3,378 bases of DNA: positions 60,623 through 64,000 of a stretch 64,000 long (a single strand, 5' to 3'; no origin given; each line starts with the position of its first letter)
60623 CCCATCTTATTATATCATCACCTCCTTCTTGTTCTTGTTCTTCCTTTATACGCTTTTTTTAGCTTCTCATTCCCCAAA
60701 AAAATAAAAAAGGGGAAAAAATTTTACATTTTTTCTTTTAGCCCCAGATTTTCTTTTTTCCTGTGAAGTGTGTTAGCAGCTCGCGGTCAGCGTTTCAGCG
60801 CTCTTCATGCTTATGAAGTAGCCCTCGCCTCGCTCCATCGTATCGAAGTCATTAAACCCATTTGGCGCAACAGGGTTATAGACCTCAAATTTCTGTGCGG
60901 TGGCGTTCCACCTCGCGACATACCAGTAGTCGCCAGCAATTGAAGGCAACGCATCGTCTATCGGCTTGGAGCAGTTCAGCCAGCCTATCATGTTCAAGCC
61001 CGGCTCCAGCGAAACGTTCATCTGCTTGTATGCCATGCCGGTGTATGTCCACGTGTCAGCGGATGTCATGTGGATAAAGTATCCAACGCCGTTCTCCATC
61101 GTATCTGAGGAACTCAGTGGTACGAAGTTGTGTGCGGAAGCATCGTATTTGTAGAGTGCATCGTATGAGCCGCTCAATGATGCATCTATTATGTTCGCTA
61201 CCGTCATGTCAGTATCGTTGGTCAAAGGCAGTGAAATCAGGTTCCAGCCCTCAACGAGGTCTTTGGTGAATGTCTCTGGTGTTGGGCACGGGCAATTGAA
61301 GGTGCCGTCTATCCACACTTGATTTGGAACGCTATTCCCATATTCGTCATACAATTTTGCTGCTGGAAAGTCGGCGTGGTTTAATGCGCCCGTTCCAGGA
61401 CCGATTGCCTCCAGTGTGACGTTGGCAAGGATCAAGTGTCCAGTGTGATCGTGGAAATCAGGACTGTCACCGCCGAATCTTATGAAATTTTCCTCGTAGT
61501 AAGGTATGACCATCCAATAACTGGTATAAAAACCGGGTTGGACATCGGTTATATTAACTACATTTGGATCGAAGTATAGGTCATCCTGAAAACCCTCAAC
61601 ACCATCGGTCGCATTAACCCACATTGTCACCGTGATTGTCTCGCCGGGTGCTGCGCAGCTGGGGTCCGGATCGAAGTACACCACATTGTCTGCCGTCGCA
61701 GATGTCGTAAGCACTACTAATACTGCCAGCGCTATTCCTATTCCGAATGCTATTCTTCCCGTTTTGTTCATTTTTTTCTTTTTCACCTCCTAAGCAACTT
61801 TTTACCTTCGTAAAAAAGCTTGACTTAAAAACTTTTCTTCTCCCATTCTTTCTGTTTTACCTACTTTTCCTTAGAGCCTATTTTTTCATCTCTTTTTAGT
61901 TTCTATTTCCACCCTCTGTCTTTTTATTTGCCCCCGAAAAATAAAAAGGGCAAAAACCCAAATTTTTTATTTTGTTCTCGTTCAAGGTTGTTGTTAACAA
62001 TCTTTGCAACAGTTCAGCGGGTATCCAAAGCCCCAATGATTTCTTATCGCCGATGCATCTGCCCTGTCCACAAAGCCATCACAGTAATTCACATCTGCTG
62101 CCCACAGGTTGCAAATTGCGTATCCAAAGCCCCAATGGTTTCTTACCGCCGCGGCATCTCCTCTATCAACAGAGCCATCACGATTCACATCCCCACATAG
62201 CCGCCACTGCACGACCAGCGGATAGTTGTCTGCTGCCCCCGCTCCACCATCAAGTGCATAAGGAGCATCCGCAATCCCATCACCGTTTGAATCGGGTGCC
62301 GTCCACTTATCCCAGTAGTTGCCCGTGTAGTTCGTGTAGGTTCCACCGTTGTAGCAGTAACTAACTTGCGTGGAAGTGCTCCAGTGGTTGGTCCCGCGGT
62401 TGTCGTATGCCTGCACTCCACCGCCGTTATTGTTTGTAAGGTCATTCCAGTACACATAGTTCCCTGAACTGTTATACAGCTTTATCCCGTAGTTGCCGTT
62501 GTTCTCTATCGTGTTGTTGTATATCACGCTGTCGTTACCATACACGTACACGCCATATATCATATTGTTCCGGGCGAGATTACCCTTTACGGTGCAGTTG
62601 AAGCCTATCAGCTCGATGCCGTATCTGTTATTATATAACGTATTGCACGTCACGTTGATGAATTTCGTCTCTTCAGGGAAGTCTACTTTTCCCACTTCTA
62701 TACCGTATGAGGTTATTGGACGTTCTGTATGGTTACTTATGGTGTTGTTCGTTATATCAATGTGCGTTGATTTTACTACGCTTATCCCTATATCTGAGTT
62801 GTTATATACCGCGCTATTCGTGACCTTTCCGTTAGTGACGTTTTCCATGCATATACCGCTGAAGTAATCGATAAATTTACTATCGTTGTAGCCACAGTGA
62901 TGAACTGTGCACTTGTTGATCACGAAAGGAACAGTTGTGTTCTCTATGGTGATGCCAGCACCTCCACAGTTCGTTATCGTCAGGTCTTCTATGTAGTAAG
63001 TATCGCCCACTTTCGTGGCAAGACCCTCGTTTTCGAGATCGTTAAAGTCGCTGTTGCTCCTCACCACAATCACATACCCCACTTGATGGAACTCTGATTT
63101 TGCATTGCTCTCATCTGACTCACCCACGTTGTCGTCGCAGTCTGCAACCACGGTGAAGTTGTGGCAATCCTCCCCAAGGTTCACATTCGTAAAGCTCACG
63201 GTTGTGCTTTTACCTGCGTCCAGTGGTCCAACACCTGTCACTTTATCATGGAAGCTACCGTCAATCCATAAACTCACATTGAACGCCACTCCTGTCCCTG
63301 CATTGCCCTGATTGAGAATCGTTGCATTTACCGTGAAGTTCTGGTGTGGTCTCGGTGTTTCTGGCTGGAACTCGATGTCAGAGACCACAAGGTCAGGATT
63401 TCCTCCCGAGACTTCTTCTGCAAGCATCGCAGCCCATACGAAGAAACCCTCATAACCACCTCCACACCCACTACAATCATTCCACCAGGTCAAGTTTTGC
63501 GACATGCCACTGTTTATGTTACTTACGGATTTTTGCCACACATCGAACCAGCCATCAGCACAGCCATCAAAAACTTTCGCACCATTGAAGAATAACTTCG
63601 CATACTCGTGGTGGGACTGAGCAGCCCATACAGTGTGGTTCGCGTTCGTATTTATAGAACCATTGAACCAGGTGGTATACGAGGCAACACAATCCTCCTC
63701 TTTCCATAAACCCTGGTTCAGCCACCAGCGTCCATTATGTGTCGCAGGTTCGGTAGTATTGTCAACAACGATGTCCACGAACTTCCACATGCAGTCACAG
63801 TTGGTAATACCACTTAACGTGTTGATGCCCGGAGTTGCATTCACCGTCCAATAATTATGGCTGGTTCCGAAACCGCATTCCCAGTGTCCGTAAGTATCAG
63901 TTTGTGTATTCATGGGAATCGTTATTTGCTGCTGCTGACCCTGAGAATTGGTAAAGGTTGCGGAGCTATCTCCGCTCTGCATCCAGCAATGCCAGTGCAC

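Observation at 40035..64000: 24-kb single-strand cluster of at least 12 secreted cohesin/dockerin/PGF-CTERM surface proteins: a cellulosome-like extracellular scaffold in an archaeon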

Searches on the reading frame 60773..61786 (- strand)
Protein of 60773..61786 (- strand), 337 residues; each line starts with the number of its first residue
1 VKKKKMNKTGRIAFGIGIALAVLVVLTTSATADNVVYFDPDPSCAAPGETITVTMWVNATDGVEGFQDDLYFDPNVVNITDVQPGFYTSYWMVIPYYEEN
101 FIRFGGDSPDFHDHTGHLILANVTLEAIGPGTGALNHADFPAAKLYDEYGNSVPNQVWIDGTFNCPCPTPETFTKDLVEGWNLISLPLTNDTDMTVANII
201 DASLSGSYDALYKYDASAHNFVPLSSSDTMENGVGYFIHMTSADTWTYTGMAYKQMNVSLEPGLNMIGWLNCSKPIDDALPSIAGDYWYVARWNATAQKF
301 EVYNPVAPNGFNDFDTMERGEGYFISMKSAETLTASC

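Call 5: search_protein_families(library=pfam, proteins=[window:60773-61786:-], max_evalue=0.01)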
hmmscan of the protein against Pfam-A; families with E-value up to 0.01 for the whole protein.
window:60773-61786:- (337 aa): 1 family
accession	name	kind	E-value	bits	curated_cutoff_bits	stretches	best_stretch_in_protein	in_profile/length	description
PF00963.24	Cohesin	-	0.0014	19.3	24.1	1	45-87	10-54/139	Cohesin domain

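Call 6: search_protein_families(library=ncbifam, proteins=[window:60773-61786:-], max_evalue=1)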
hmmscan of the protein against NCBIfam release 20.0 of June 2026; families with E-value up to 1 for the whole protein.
window:60773-61786:- (337 aa): 0 families

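Call 60: find_homologous_proteins(query=window:60773-61786:-, max_evalue=0.00001)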
Query window:60773-61786:- (337 aa): 518 proteins with E <= 0.00001 among 2361 candidates; the best 120 are listed.
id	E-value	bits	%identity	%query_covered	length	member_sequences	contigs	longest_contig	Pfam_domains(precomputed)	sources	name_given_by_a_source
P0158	6.6e-224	760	98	99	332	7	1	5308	-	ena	-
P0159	2.0e-163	562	76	99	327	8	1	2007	-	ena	-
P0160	2.1e-163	562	77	99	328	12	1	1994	PF00963.25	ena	-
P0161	1.2e-147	510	71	99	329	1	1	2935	-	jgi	-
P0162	9.3e-141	487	67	99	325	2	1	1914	-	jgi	-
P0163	5.6e-135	468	64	98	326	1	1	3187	-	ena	-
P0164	2.5e-129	449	65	99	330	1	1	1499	-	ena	-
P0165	2.6e-129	449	64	96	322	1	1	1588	-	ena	-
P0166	2.2e-125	436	63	98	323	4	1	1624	-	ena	-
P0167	9.7e-125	434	62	97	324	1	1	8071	-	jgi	jgi:hypothetical protein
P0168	1.3e-121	424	71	80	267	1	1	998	-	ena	-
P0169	5.7e-119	415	60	97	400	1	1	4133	-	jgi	jgi:hypothetical protein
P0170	1.4e-118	414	57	100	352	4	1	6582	-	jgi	-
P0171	2.6e-118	413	57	96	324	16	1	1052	-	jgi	-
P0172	1.7e-117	411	56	99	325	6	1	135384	-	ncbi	-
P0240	7.6e-90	320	47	99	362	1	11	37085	-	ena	-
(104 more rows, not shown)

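Call 70: predict_structure(alignment_id=A2)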
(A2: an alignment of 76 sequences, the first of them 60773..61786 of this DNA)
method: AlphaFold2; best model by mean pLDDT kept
length: 337 residues; sequences in the alignment: 76
mean_pLDDT: 90.4   pTM: 0.70
mean pLDDT of the five models: 90.4, 89.1, 88.5, 82.2, 77.8
residues with pLDDT >= 90: 280; 70-90: 23; 50-70: 9; < 50: 25
segments of 3 or more residues with pLDDT < 50: 6-29
pLDDT, mean of each block of 10 residues (from residue 1): 49 39 47 87 94 97 97 97 98 94 98 97 97 92 94 94 91 97 94 87 96 97 97 97 96 94 97 89 95 97 92 95 98 94
secondary structure, 60 per line:
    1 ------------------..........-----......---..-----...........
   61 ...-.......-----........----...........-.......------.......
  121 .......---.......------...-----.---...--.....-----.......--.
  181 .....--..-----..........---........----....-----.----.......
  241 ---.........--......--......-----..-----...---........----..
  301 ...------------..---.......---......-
elements in order: H19-28 E34-39 E50-63 E65-71 E77-84 E89-96 E101-107 E114-127 E131-137 E144-146 E156-158 E161-165 E171-177 E180-185 H196-204 E208-215 E220-223 E234-240 E244-252 E255-260 E263-268 E287-294 E299-303 E321-327 E331-336

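Call 72: fold_search(model_id=the predicted structure, library=pdb)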
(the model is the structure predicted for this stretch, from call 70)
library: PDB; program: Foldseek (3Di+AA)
matches with E <= 10: 1974; with E <= 0.001: 68
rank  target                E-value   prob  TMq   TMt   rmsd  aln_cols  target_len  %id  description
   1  2xdh                  6.4e-08  1.00  0.33  0.76   3.1       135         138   25  Non-cellulosomal cohesin from the hyperthermophilic archaeon Archaeoglobus fulgidus (released 2010-05-26)
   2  4fl4_C                7.1e-08  1.00  0.35  0.38  15.4       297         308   14  Scaffoldin conformation and dynamics revealed by a ternary complex from the Clostridium thermocellum cellulosome (released 2012-06-27)
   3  3l8q_D                7.9e-08  1.00  0.36  0.36  13.3       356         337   10  Structure analysis of the type II cohesin dyad from the adaptor ScaA scaffoldin of Acetivibrio cellulolyticus (released 2010-05-05)
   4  4dh2_A                8.3e-08  1.00  0.33  0.66   3.6       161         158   16  Crystal structure of Coh-OlpC(Cthe_0452)-Doc435(Cthe_0435) complex: A novel type I Cohesin-Dockerin complex from Clost (released 2012-11-28)
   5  4fl4_L                1.1e-07  1.00  0.34  0.37  15.3       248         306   14  Scaffoldin conformation and dynamics revealed by a ternary complex from the Clostridium thermocellum cellulosome (released 2012-06-27)
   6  4dh2_C                1.4e-07  1.00  0.34  0.68   3.2       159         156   15  Crystal structure of Coh-OlpC(Cthe_0452)-Doc435(Cthe_0435) complex: A novel type I Cohesin-Dockerin complex from Clost (released 2012-11-28)
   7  3kcp_A                1.5e-07  1.00  0.33  0.37  15.6       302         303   14  Crystal structure of interacting Clostridium thermocellum multimodular components (released 2010-02-09)
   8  4fl4_I                1.6e-07  1.00  0.35  0.38  13.0       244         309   16  Scaffoldin conformation and dynamics revealed by a ternary complex from the Clostridium thermocellum cellulosome (released 2012-06-27)
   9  3l8q_A                2.7e-07  1.00  0.35  0.35  13.9       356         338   12  Structure analysis of the type II cohesin dyad from the adaptor ScaA scaffoldin of Acetivibrio cellulolyticus (released 2010-05-05)
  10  4uyq_A                4.6e-07  1.00  0.35  0.78   2.7       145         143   12  High resolution structure of the third cohesin ScaC in complex with the ScaB dockerin with a mutation in the C-termina (released 2015-04-15)
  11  2vn5_C                4.9e-07  1.00  0.35  0.74   2.5       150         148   13  The Clostridium cellulolyticum dockerin displays a dual binding mode for its cohesin partner (released 2008-05-20)
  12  3ghp_A                4.9e-07  1.00  0.34  0.57   3.5       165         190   16  Structure of the second type II cohesin module from the adaptor ScaA scaffoldin of Acetivibrio cellulolyticus (includi (released 2009-06-23)
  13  1aoh_A                5.1e-07  1.00  0.34  0.74   2.7       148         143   15  SINGLE COHESIN DOMAIN FROM THE SCAFFOLDING PROTEIN CIPA OF THE CLOSTRIDIUM THERMOCELLUM CELLULOSOME (released 1998-07-08)
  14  3l8q_C                6.6e-07  1.00  0.35  0.35  13.8       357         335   13  Structure analysis of the type II cohesin dyad from the adaptor ScaA scaffoldin of Acetivibrio cellulolyticus (released 2010-05-05)
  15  3f2l                  6.9e-07  1.00  0.34  0.63   3.3       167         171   15  Crystal structure analysis of the K171A mutation of N-terminal type II cohesin 1 from the cellulosomal ScaB subunit of A (released 2008-12-02)
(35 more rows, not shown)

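Call 83: find_encoding_contigs(protein=P0172, flank=10000, max_places=1)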
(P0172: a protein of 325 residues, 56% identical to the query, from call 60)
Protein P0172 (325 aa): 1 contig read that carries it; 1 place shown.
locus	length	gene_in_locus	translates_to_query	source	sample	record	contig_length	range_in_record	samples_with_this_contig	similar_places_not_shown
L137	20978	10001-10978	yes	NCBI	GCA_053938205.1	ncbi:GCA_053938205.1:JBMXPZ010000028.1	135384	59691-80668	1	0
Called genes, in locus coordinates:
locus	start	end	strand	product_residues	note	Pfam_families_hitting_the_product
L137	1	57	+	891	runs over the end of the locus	PF12469:Cmr2_N, PF22335:Cas10-Cmr2_palm2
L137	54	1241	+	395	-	PF09700:Cas_Cmr3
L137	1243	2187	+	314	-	PF03787:RAMPs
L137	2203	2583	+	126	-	PF09701:Cas_Cmr5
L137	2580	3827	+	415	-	PF03787:RAMPs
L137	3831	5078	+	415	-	PF22230:Csx1_CARF, PF09455:Csx1_HEPN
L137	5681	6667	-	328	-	-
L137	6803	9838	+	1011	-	PF13360:PQQ_2 (weak), PF13570:Beta-prop_ACSF4, PF13360:PQQ_2 (weak), PF07705:CARDB, PF05048:NosD, PF00404:Dockerin_1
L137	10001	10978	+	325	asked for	-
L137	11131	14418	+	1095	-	PF07705:CARDB, PF13360:PQQ_2, PF13570:Beta-prop_ACSF4 (weak), PF13360:PQQ_2, PF13360:PQQ_2, PF13570:Beta-prop_ACSF4, PF07705:CARDB, PF14478:DUF4430, +2 more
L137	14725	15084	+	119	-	PF01922:SRP19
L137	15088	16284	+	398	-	PF00202:Aminotran_3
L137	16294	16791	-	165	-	PF00072:Response_reg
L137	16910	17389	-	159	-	PF00072:Response_reg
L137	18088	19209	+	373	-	PF18093:Trm5_N, PF25133:TYW2_N_2, PF03602:Cons_hypoth95 (weak), PF02005:TRM, PF02475:TRM5-TYW2_MTfase, PF05175:MTS, PF06325:PrmA (weak), PF13847:Methyltransf_31, +2 more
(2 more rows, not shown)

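Call 84: find_encoding_contigs(protein=P0240, flank=10000, max_places=2)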
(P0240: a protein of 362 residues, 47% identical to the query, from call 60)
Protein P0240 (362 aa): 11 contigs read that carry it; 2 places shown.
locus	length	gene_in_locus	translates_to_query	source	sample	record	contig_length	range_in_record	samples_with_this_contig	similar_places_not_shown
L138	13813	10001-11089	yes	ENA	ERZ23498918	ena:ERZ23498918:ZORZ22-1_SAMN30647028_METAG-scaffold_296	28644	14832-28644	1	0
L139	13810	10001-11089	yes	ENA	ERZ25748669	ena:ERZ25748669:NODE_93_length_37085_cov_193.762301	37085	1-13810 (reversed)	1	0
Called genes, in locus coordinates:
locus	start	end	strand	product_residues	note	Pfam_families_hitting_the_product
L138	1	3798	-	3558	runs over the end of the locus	PF07705:CARDB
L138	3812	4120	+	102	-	-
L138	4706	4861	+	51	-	-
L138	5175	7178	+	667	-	PF07705:CARDB, PF11824:DUF3344, PF07705:CARDB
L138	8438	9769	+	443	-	PF07705:CARDB (weak), PF13229:Beta_helix, PF05048:NosD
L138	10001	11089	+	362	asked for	-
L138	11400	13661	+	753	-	-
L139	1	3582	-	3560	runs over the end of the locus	PF07705:CARDB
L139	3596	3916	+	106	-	-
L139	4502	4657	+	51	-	-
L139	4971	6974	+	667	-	PF07705:CARDB, PF11824:DUF3344, PF07705:CARDB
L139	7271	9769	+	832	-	PF11824:DUF3344, PF07705:CARDB, PF13229:Beta_helix, PF05048:NosD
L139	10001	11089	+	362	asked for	-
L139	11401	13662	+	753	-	-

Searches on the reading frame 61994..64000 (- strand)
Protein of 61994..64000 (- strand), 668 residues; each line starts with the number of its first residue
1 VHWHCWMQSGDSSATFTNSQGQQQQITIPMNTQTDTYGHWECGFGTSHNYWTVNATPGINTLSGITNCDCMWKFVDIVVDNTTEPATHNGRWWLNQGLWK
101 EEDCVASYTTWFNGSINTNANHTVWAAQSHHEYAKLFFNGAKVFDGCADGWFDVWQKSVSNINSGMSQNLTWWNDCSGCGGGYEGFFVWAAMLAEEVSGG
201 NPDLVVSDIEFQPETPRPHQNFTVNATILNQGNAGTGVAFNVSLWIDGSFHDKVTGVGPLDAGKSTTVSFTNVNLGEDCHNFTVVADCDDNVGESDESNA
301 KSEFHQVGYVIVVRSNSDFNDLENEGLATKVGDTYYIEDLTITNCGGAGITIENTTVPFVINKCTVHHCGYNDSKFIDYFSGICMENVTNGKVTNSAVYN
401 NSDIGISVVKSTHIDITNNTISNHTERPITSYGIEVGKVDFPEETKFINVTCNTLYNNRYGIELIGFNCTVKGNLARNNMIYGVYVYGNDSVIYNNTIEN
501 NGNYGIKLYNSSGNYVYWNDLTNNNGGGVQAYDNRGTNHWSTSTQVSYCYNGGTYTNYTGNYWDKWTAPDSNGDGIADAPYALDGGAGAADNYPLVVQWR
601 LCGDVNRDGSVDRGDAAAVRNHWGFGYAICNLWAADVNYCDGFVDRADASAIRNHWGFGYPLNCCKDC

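Call 5: search_protein_families(library=pfam, proteins=[window:61994-64000:-], max_evalue=0.01)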
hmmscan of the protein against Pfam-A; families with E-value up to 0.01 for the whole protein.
window:61994-64000:- (668 aa): 4 families
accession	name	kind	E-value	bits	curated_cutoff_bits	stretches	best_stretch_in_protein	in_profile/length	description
PF13229.12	Beta_helix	-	5.5e-20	72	25.9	2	335-491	11-149/158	Right handed beta helix region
PF07705.17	CARDB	-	3.1e-15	56.7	22.7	1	201-300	1-97/101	CARDB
PF05048.19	NosD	-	5.4e-15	55.9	23.6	2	379-530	15-154/212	Periplasmic copper-binding protein (NosD)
PF00404.24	Dockerin_1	-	3.4e-08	34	22.9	1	603-654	2-54/57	Dockerin type I domain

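Call 14: search_protein_families(library=ncbifam, proteins=[window:61994-64000:-], max_evalue=1)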
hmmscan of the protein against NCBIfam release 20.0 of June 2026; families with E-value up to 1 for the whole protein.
window:61994-64000:- (668 aa): 3 families
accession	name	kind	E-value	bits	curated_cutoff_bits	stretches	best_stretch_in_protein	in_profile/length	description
TIGR04247.1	NosD_copper_fam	subfamily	1.8e-11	43.3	300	2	450-582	184-327/377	nitrous oxide reductase family maturation protein NosD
TIGR03804.1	para_beta_helix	repeat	7e-10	38.4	19.45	4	468-503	9-44/44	parallel beta-helix repeat protein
TIGR03805.1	beta_helix_1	subfamily_domain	0.0009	18.4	141.5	1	325-462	55-177/314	parallel beta-helix domain-containing protein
